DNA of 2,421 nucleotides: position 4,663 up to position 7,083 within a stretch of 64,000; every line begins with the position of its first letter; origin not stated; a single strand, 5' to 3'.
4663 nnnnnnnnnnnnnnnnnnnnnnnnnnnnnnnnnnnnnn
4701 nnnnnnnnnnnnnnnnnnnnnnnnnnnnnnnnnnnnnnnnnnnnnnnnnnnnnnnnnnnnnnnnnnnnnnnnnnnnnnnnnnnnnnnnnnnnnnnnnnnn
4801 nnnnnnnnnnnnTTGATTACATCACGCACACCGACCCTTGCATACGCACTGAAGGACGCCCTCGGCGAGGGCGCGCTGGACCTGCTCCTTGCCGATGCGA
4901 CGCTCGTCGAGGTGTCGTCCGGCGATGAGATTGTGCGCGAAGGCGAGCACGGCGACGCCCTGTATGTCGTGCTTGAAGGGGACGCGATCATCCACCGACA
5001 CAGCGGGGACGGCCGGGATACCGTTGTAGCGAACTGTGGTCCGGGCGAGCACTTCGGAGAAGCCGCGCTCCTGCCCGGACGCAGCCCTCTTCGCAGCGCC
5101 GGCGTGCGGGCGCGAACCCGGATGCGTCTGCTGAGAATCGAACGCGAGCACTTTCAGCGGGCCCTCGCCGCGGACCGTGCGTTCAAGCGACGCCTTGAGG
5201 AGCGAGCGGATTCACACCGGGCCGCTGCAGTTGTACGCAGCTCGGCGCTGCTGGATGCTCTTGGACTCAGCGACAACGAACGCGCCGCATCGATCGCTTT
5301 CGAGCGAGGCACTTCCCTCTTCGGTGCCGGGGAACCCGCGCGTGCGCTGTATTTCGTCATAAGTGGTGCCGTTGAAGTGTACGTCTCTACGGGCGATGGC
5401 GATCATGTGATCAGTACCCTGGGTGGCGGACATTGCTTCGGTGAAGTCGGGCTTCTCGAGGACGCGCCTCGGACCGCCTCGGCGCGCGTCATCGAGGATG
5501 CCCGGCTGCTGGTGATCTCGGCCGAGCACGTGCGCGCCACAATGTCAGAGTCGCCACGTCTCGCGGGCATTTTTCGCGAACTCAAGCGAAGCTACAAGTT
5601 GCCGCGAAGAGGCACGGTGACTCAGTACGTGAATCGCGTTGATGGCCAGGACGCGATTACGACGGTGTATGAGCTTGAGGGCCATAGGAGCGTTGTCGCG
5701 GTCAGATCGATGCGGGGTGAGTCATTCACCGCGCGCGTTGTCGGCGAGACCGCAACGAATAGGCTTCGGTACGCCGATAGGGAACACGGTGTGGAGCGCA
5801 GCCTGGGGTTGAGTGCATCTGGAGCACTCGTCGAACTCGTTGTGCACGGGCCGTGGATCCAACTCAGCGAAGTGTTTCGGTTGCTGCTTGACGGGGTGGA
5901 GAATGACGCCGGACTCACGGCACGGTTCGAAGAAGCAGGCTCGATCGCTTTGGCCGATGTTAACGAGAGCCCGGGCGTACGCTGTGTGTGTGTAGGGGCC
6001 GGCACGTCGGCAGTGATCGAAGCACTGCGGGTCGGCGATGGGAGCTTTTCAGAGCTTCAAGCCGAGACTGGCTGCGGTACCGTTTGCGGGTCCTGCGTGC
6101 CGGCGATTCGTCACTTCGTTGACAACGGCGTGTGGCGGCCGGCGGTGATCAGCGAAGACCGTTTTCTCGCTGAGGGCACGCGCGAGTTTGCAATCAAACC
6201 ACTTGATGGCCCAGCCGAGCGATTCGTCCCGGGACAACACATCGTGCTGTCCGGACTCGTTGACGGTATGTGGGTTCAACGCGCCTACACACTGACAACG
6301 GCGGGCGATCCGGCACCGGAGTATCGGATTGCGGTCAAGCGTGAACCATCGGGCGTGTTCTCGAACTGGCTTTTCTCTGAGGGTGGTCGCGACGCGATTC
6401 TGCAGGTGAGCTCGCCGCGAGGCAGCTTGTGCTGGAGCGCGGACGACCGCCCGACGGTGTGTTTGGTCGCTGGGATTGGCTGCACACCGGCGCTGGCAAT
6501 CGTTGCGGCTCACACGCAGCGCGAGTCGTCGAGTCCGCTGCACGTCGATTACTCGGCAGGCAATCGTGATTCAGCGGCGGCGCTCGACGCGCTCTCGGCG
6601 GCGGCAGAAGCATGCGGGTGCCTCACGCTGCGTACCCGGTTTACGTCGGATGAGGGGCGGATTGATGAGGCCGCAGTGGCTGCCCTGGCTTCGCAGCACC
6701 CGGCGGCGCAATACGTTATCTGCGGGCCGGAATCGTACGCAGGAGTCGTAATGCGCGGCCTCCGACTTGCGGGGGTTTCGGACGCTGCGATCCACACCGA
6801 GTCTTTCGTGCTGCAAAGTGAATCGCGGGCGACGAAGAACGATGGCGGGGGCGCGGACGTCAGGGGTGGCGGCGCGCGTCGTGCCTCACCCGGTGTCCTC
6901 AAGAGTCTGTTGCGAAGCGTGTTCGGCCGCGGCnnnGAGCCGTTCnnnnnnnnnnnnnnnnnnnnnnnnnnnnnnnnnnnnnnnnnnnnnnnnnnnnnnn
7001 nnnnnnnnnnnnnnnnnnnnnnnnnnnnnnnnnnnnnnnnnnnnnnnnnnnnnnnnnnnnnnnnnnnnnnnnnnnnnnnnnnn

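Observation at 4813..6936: Unusual fusion: two cNMP-binding domains, a BFD-like [2Fe-2S] motif and a ferredoxin-reductase-like FAD/NAD(P) domain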

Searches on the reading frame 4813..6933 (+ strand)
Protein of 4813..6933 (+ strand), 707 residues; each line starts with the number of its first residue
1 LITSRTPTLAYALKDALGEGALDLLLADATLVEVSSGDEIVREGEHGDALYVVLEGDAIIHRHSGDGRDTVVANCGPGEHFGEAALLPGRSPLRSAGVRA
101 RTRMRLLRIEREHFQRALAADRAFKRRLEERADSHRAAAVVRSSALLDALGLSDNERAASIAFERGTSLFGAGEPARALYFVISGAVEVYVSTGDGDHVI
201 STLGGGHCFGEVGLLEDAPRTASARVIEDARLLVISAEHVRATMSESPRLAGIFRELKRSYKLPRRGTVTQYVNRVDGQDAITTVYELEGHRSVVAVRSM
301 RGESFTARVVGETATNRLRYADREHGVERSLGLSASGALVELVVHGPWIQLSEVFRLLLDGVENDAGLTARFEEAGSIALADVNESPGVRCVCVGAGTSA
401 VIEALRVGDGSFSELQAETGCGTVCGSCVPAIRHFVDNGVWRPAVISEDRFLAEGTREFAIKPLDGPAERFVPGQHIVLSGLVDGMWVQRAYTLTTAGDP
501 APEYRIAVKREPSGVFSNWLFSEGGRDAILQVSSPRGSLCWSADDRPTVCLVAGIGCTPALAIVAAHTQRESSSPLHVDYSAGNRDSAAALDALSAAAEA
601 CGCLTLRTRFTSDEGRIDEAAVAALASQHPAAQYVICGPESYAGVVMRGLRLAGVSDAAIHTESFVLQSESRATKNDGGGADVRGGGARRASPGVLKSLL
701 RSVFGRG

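Call 5: search_protein_families(library=pfam, proteins=[window:4813-6933:+], max_evalue=1)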
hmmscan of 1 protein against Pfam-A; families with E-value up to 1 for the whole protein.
window:4813-6933:+ (707 aa): 4 families
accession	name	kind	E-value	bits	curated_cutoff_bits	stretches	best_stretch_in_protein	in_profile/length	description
PF00027.35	cNMP_binding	-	2.1e-44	149.8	27.5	2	162-246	3-88/89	Cyclic nucleotide-binding domain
PF00970.30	FAD_binding_6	-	1.5e-06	28.9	21.1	1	446-539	4-97/99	Oxidoreductase FAD-binding domain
PF04324.20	Fer2_BFD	-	4.2e-06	27.5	26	1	391-434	3-46/50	BFD-like [2Fe-2S] binding domain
PF22290.1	DmmA-like_N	-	0.0051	17.7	33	1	536-660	9-124/124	Dimethylamine monooxygenase subunit DmmA-like, N-terminal domain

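Call 6: search_protein_families(library=ncbifam, proteins=[window:4813-6933:+], max_evalue=1)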
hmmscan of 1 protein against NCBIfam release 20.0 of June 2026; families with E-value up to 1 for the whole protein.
window:4813-6933:+ (707 aa): 25 families
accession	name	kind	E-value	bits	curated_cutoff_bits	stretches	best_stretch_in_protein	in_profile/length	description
NF009805.0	PRK13289.1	equivalog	5.4e-27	94.7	432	1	442-666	155-393/399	NO-inducible flavohemoprotein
NF006901.0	PRK09392.1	equivalog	2.2e-22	79.5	211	2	162-262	34-135/236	transcriptional activator FtrB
NF008732.0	PRK11753.1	equivalog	2.4e-21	76.2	266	2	19-123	13-116/214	cAMP-activated global transcriptional regulator CRP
TIGR03896.1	cyc_nuc_ocin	subfamily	8.8e-21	74.6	161.05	2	22-129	154-259/317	bacteriocin-type transport-associated protein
TIGR02160.1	PA_CoA_Oxy5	hypoth_equivalog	9.8e-19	67.4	420.8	1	470-670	32-246/352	1,2-phenylacetyl-CoA epoxidase subunit PaaE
NF041163.2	encap_f2b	equivalog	6e-16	58.6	400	2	13-137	79-202/450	family 2B encapsulin nanocompartment shell protein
NF040810.1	BenC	equivalog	1.1e-15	57.6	430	1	446-666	109-331/333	benzoate 1,2-dioxygenase electron transfer component BenC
NF050815.1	TransActFtrBCaul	equivalog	1.4e-14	54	300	2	13-131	16-131/251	transcriptional activator FtrB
NF058543.1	ActPatMycb56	equivalog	7.2e-14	51.4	460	2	162-231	23-92/317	acetyltransferase Pat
NF058606.1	GlBtMonoRdsGbcB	equivalog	2.4e-11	43.1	500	1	471-670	43-252/362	glycine betaine monooxygenase reductase subunit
NF007964.0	PRK10684.1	equivalog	2.5e-10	39.8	383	1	471-673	37-245/333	NADH oxidoreductase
NF045803.1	MethMoxFADbindMmoC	equivalog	2.9e-09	36.2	500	1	469-666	138-341/343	aromatic/alkene monooxygenase hydroxylase FAD-binding subunit MmoC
NF007707.0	PRK10402.1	subfamily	5.2e-09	36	180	2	139-244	12-118/226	transcriptional regulator YeiL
NF050806.1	TransRegFixKCaul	equivalog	7.8e-07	28.5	300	2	157-236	22-99/215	transcriptional regulator FixK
NF008822.0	PRK11872.1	equivalog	1e-06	28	402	1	470-666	136-336/341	anthranilate 1,2-dioxygenase electron transfer component AntC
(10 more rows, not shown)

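Call 7: find_homologous_proteins(query=window:4813-6933:+)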
Query window:4813-6933:+ (707 aa): 24 proteins with E <= 0.001 among 8000 candidates.
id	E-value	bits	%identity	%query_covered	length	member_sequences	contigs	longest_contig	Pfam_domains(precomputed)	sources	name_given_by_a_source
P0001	0.0e+0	1550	100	100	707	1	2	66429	PF04324.21,PF00027.36,PF00970.31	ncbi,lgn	-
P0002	2.0e-138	481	39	98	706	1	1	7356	PF04324.21,PF00027.36,PF00970.31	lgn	-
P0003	2.4e-22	97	35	33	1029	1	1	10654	PF00005.34,PF03412.22,PF02463.26,PF00027.36,PF00664.29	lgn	-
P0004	2.9e-19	87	32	32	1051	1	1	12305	PF00005.34,PF03412.22,PF00027.36,PF00664.29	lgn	-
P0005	1.0e-15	76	30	30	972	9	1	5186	PF07714.24,PF00069.32,PF00027.36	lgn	-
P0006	1.3e-15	75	31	34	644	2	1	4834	PF02163.29,PF00027.36,PF05402.19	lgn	-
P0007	9.3e-15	72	31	32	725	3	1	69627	PF00027.36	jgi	jgi:CRP-like cAMP-binding protein/Zn-dependent protease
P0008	1.3e-14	72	29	33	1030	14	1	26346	PF00005.34,PF03412.22,PF02463.26,PF00027.36,PF00664.29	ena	-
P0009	1.5e-14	72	33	31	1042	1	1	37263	PF00005.34,PF03412.22,PF02463.26,PF00027.36,PF00664.29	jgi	jgi:HlyB family type I secretion system ABC transporter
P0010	3.0e-13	67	33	31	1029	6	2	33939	PF00005.34,PF03412.22,PF00027.36,PF00664.29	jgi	jgi:ABC-type bacteriocin/lantibiotic exporter with double-glycine peptidase domain/CRP-like cAMP-bin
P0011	6.1e-13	66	31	30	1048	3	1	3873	PF00005.34,PF03412.22,PF02463.26,PF00027.36,PF00664.29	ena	-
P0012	1.7e-11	62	30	34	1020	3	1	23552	PF00005.34,PF03412.22,PF02463.26,PF00027.36,PF00664.29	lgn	-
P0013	2.8e-11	61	26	36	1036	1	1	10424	PF00005.34,PF03412.22,PF02463.26,PF00027.36,PF00664.29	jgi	jgi:HlyB family type I secretion system ABC transporter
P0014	1.2e-10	59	28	37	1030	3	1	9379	PF00005.34,PF03412.22,PF02463.26,PF00027.36,PF00664.29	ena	-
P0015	3.3e-10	57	32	29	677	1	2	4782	PF00027.36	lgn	-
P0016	5.4e-9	53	38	15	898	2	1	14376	PF00027.36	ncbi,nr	ncbi:MAG TPA: cyclic nucleotide-binding domain-containing protein [Gemmatimonadaceae bacterium]|nr:c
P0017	7.7e-9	53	40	14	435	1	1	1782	PF01266.31,PF13450.13,PF00890.31,PF07992.21,PF00070.34,PF13738.13,PF03486.21,PF00027.36,PF12831.14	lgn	-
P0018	4.9e-8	50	30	37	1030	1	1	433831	PF00005.34,PF03412.22,PF02463.26,PF00027.36,PF00664.29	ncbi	ncbi:MAG: peptidase domain-containing ABC transporter [Candidatus Nanopelagicales bacterium]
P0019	1.1e-6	46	28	25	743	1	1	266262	PF14697.12,PF12797.13,PF12837.13,PF13247.12,PF00037.33,PF13484.12,PF12838.13,PF00027.36,PF13237.12,PF13183.12,PF13187.12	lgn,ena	-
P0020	6.8e-5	40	34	12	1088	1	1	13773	PF02985.29,PF00027.36,PF13646.13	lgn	-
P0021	2.0e-4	38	34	14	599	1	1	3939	PF00027.36,PF01734.28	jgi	jgi:NTE family protein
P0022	3.2e-4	38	34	14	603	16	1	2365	PF00027.36,PF01734.28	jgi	-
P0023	6.7e-4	37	33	15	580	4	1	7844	PF00027.36,PF01734.28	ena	-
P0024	6.9e-4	36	32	16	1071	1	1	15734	PF00027.36,PF13646.13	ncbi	-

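Call 10: list_cluster_members(proteins=[P0001, P0002])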
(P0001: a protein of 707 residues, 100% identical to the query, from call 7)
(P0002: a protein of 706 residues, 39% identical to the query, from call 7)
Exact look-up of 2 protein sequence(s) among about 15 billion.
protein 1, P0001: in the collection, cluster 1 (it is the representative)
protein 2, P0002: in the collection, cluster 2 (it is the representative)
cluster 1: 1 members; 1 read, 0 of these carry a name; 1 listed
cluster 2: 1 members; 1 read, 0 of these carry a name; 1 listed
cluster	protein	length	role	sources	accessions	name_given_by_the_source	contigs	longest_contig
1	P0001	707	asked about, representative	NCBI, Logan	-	-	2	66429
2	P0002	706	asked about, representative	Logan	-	-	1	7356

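Call 12: find_encoding_contigs(protein=P0002, flank=10000)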
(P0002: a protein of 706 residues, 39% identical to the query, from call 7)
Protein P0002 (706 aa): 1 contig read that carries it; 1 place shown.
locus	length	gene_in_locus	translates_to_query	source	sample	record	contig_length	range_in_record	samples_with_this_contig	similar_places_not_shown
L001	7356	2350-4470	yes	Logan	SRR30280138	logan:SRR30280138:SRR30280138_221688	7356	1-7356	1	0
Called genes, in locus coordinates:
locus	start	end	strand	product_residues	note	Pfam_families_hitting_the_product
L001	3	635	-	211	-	?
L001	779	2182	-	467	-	PF00067:p450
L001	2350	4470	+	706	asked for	PF00027:cNMP_binding, PF04324:Fer2_BFD, PF00970:FAD_binding_6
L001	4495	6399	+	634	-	PF07220:DUF1420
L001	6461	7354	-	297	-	?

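Call 13: find_encoding_contigs(protein=P0001, flank=10000)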
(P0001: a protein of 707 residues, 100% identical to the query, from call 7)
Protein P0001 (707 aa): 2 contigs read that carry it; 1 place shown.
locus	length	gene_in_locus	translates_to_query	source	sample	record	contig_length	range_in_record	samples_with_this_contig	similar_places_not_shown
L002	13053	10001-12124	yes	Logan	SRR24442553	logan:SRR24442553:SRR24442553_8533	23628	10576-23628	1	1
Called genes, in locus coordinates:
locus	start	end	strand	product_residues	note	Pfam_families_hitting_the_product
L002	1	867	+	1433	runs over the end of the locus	PF00270:DEAD, PF04851:ResIII, PF00271:Helicase_C, PF19306:WHD_Lhr, PF08494:DEAD_assoc, PF23235:WHD_3rd_Lhr, PF23234:WHD_4th_Lhr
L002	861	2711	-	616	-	PF13086:AAA_11 (weak), PF13604:AAA_30, PF00580:UvrD-helicase (weak), PF01443:Viral_helicase1 (faint), PF13245:AAA_19, PF13401:AAA_22 (weak), PF13538:UvrD_C_2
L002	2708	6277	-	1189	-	PF00580:UvrD-helicase, PF12705:PDDEXK_1 (faint), PF13245:AAA_19, PF13361:UvrD_C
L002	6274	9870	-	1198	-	PF04257:RecC_N, PF27451:RecC_4th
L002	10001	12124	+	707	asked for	PF00027:cNMP_binding, PF04324:Fer2_BFD (weak), PF00970:FAD_binding_6 (weak)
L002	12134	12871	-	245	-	PF25129:Pyr4-TMTC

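Call 14: find_related_loci(query=A1, collection=genome_contigs, flank=10000)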
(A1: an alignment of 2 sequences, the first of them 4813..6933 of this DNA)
Query A1 (707 aa) in genome_contigs; peptide patterns used: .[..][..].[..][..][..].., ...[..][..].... (x = any residue, [..] = any of these).
599 stretches matched a pattern (row limit reached: there are more); 306 encode a relative of the query (tblastn E <= 1e-3); the best 80 are kept; 80 distinct loci.
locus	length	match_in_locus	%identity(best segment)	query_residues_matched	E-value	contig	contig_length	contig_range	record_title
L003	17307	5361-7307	38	25-665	1e-123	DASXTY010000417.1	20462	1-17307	MAG TPA_asm: Polyangiaceae bacterium isolate SMAG_U4704 k141_930540, whole genome shotgun sequence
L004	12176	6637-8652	36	15-671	3e-91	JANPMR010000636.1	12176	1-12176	MAG: Rubrivivax sp. isolate VAR_87_metabat_96 VAR_87_k141_942546, whole genome shotgun sequence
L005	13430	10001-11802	30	37-634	9e-71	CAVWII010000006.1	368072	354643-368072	MAG: uncultured Alphaproteobacteria bacterium isolate MFD00392.bin.2.387 genome assembly, contig: contig_12028, whole ge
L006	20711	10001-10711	28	23-250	2e-20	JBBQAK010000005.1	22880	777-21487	MAG: Gemmatimonadales bacterium isolate Co_metawrap_1464 Cmw_1464_k141_9140900_length_22880_cov_8.0000, whole genome sho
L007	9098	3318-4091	28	37-266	5e-20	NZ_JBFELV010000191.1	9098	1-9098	MAG: Desulfosarcina sp. isolate Mix_mud02.2020.12.6 k141_2323021_length_9098_cov_10.9799, whole genome shotgun sequence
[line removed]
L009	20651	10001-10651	31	12-225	2e-18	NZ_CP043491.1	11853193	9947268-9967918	Cystobacter fuscus strain Cbf 10 chromosome, complete genome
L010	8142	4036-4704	35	35-259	2e-18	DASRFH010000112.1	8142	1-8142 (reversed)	MAG TPA_asm: Chloroflexota bacterium isolate SMAG_U10027 k141_516716, whole genome shotgun sequence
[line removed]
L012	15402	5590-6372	28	1-265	2e-16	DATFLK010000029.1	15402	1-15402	MAG TPA_asm: Mariprofundaceae bacterium isolate SMAG_U9196 k141_124336, whole genome shotgun sequence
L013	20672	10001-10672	32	13-238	2e-15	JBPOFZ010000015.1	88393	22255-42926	MAG: Opitutaceae bacterium isolate MAG_27 MAG_27_15, whole genome shotgun sequence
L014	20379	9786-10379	33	32-235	3e-15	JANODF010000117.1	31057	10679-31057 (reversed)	MAG: Archangium sp. isolate VAR_17_metabat_192 VAR_17_k141_641661, whole genome shotgun sequence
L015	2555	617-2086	28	13-251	4e-15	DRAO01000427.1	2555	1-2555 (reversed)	MAG TPA_asm: Chloroflexota bacterium isolate HyVt-206 Ga0116200_10035672, whole genome shotgun sequence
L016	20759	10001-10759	30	17-263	1e-14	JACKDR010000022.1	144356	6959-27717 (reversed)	MAG: Kofleriaceae bacterium isolate HK-STAS-MYXO-12 HK-STAS-MYXO-12_22, whole genome shotgun sequence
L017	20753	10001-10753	31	25-282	1e-13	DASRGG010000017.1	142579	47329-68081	MAG TPA_asm: Candidatus Limnocylindria bacterium isolate SMAG_U10052 k141_527552, whole genome shotgun sequence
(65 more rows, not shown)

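Call 20: search_protein_families(library=pfam, proteins=[L003:5289-9149:+, L003:4077-4925:-, L003:9238-12327:+, L003:3130-4050:+, L003:2141-3274:+, L004:6457-8673:+, L004:8779-9981:+, L004:9270-11438:+, L004:5379-5987:+, L004:2772-4127:+], max_evalue=0.001)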
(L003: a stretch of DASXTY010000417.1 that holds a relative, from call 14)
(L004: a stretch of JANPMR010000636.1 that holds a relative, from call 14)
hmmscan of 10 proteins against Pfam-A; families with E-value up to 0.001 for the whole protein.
L003:5289-9149:+ (1287 aa): 5 families
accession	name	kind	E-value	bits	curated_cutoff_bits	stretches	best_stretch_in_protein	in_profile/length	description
PF00027.35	cNMP_binding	-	5.6e-47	158.1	27.5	2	33-121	3-89/89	Cyclic nucleotide-binding domain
PF00067.27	p450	-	1.1e-38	133.6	22.8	1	891-1270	93-459/462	Cytochrome P450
PF00970.30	FAD_binding_6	-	1.7e-10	41.5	21.1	1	453-548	4-99/99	Oxidoreductase FAD-binding domain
PF04324.20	Fer2_BFD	-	1.5e-08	35.3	26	1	397-444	2-49/50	BFD-like [2Fe-2S] binding domain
PF00175.26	NAD_binding_1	-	1.4e-05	26.1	22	1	561-647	4-100/109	Oxidoreductase NAD-binding domain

L003:4077-4925:- (282 aa): 1 family
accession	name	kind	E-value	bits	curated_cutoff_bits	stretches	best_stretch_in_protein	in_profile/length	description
PF05721.19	PhyH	-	1.9e-19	71.2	22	1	44-227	1-204/213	Phytanoyl-CoA dioxygenase (PhyH)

L003:9238-12327:+ (1030 aa): 8 families
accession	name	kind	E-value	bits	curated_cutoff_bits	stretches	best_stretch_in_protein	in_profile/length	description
PF12831.13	FAD_oxidored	-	5.6e-76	256.9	27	3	603-734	284-416/416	FAD dependent oxidoreductase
PF13450.12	NAD_binding_8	-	1.3e-08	35.4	21.9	1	23-54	1-32/68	NAD(P)-binding Rossmann-like domain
PF00890.30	FAD_binding_2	-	1.1e-05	25.2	20.4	0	464-535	130-203/414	FAD binding domain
PF07992.20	Pyr_redox_2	-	1.2e-05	25.4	26.1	0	20-102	2-58/291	Pyridine nucleotide-disulphide oxidoreductase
PF01266.30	DAO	-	2.1e-05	24.6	27.9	1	20-55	1-36/353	FAD dependent oxidoreductase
PF00070.33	Pyr_redox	-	2.8e-05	25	22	0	21-54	2-35/82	Pyridine nucleotide-disulphide oxidoreductase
PF01946.23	Thi4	-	6.1e-05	22.8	26.2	0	380-429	12-62/235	Thi4 family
PF01134.28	GIDA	-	0.0002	21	22.1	0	20-49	1-30/391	Glucose inhibited division protein A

L003:3130-4050:+ (307 aa): 0 families

L003:2141-3274:+ (378 aa): 1 family
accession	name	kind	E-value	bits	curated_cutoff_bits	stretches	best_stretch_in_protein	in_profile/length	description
PF03372.29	Exo_endo_phos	-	4e-15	56.6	24.5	1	103-368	4-225/225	Endonuclease/Exonuclease/phosphatase family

L004:6457-8673:+ (739 aa): 3 families
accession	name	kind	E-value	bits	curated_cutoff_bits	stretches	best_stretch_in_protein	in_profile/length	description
PF00027.35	cNMP_binding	-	7.7e-45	151.2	27.5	2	81-165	5-87/89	Cyclic nucleotide-binding domain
PF04324.20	Fer2_BFD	-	2.6e-09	37.7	26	1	448-495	1-48/50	BFD-like [2Fe-2S] binding domain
PF00970.30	FAD_binding_6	-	7.4e-06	26.7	21.1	1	511-597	10-95/99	Oxidoreductase FAD-binding domain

L004:8779-9981:+ (401 aa): 1 family
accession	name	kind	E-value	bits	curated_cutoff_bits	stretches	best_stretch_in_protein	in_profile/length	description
PF00067.27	p450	-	7.7e-15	55.1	22.8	1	276-374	327-435/462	Cytochrome P450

L004:9270-11438:+ (723 aa): 1 family
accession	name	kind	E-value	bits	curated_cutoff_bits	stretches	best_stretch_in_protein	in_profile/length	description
PF01565.28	FAD_binding_4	-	2.4e-21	76.3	26.4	1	295-429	3-139/139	FAD binding domain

L004:5379-5987:+ (203 aa): 6 families
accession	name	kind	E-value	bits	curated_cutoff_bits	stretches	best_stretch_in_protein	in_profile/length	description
PF02798.26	GST_N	-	7.1e-16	58.7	20.9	1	4-77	1-75/76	Glutathione S-transferase, N-terminal domain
PF13409.12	GST_N_2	-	1.8e-12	48.1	25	1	16-78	5-69/70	Glutathione S-transferase, N-terminal domain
PF13417.12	GST_N_3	-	9.8e-11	42.3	22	1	9-81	2-72/75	Glutathione S-transferase, N-terminal domain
PF13410.11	GST_C_2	-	2.4e-09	37.6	24.9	1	129-191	2-69/69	Glutathione S-transferase, C-terminal domain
PF00043.30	GST_C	-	5.4e-08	33.4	20.7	1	110-196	3-93/93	Glutathione S-transferase, C-terminal domain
PF14497.11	GST_C_3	-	0.0005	20.7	21.6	1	130-196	26-95/104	Glutathione S-transferase, C-terminal domain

L004:2772-4127:+ (452 aa): 2 families
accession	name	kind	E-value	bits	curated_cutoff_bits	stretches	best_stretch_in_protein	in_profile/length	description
PF15902.12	Sortilin-Vps10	-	1.6e-09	37.5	33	1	319-440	9-116/446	Sortilin, neurotensin receptor 3,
PF02012.26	BNR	-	1.1e-06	28.1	27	0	374-384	1-11/12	BNR/Asp-box repeat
